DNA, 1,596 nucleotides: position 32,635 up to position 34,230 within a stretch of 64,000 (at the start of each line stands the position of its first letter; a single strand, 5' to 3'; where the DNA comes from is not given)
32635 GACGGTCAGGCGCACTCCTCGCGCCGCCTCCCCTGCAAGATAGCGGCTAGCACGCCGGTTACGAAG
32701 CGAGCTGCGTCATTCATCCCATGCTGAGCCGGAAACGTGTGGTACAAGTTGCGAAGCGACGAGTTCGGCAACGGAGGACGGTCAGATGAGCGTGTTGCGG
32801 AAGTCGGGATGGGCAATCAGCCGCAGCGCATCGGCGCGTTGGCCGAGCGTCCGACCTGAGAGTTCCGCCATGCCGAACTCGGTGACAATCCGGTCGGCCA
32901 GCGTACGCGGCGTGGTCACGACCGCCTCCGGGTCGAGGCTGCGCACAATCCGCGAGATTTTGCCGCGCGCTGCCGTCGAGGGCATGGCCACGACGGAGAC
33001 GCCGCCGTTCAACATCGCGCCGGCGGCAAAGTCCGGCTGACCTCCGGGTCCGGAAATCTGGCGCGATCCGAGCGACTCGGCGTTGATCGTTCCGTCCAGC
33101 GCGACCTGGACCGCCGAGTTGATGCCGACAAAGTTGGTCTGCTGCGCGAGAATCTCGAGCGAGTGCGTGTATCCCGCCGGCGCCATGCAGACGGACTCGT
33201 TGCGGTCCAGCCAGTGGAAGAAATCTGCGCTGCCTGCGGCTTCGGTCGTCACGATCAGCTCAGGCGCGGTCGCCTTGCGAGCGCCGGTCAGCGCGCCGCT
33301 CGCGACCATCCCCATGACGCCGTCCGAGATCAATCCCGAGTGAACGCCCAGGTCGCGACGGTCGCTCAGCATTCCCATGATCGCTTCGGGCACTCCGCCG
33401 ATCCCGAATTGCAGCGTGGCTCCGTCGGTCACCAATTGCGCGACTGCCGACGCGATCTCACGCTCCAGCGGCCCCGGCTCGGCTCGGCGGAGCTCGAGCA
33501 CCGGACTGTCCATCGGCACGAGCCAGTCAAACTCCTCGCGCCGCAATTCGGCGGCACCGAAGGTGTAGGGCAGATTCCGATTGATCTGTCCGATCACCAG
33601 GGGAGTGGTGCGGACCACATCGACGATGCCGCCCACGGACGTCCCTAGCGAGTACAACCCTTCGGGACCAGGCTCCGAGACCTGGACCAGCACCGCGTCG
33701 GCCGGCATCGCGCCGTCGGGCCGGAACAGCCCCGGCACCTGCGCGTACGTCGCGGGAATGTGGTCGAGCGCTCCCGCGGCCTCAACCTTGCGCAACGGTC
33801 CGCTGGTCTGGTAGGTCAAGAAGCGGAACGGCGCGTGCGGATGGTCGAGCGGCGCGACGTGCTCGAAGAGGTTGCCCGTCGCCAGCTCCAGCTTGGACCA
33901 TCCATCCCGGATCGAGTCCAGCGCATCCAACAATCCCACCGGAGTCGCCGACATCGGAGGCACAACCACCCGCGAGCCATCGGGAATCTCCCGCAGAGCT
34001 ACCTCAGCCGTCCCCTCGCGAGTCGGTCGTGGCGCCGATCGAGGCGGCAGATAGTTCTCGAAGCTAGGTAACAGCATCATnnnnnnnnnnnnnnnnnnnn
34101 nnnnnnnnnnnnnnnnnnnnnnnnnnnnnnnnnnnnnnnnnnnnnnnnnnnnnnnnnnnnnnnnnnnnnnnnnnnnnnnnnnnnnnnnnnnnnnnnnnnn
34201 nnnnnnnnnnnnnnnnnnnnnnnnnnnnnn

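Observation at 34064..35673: Low-GC two-gene insert: a DUF4365-like predicted nuclease translationally coupled to a 376-aa protein with no recognisable motifs (candidate undescribed defence/abortive-infection-type module)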

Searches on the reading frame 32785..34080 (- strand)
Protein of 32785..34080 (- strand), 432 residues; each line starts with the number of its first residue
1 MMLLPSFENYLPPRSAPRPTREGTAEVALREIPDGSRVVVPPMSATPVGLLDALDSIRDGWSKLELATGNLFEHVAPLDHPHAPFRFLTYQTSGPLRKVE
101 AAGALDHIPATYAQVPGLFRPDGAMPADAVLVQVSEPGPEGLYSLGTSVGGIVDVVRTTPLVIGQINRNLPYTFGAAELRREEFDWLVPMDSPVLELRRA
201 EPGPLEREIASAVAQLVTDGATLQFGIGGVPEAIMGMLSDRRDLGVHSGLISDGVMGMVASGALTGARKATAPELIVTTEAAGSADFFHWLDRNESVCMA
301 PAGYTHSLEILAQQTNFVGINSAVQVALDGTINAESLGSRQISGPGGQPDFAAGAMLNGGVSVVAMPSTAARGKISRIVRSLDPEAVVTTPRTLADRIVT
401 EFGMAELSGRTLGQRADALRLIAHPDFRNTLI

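Call 4: search_protein_families(library=pfam, proteins=[window:32785-34080:-], max_evalue=1)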
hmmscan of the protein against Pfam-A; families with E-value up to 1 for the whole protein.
window:32785-34080:- (432 aa): 5 families
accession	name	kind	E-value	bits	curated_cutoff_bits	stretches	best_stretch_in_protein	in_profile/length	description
PF13336.12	AcetylCoA_hyd_C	-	1.9e-47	161.5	23.7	1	283-431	1-150/154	Acetyl-CoA hydrolase/transferase C-terminal domain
PF02550.21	AcetylCoA_hydro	-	0.0041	17.6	24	1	85-178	84-176/198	Acetyl-CoA hydrolase/transferase N-terminal domain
PF19180.5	DUF5862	-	0.03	14.6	33.3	1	210-242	28-58/68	Family of unknown function (DUF5862)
PF00455.28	DeoRC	-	0.038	14.4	31.8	1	207-246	7-46/160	DeoR C terminal sensor domain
PF01144.29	CoA_trans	-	0.066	13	23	1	209-264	4-59/217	Coenzyme A transferase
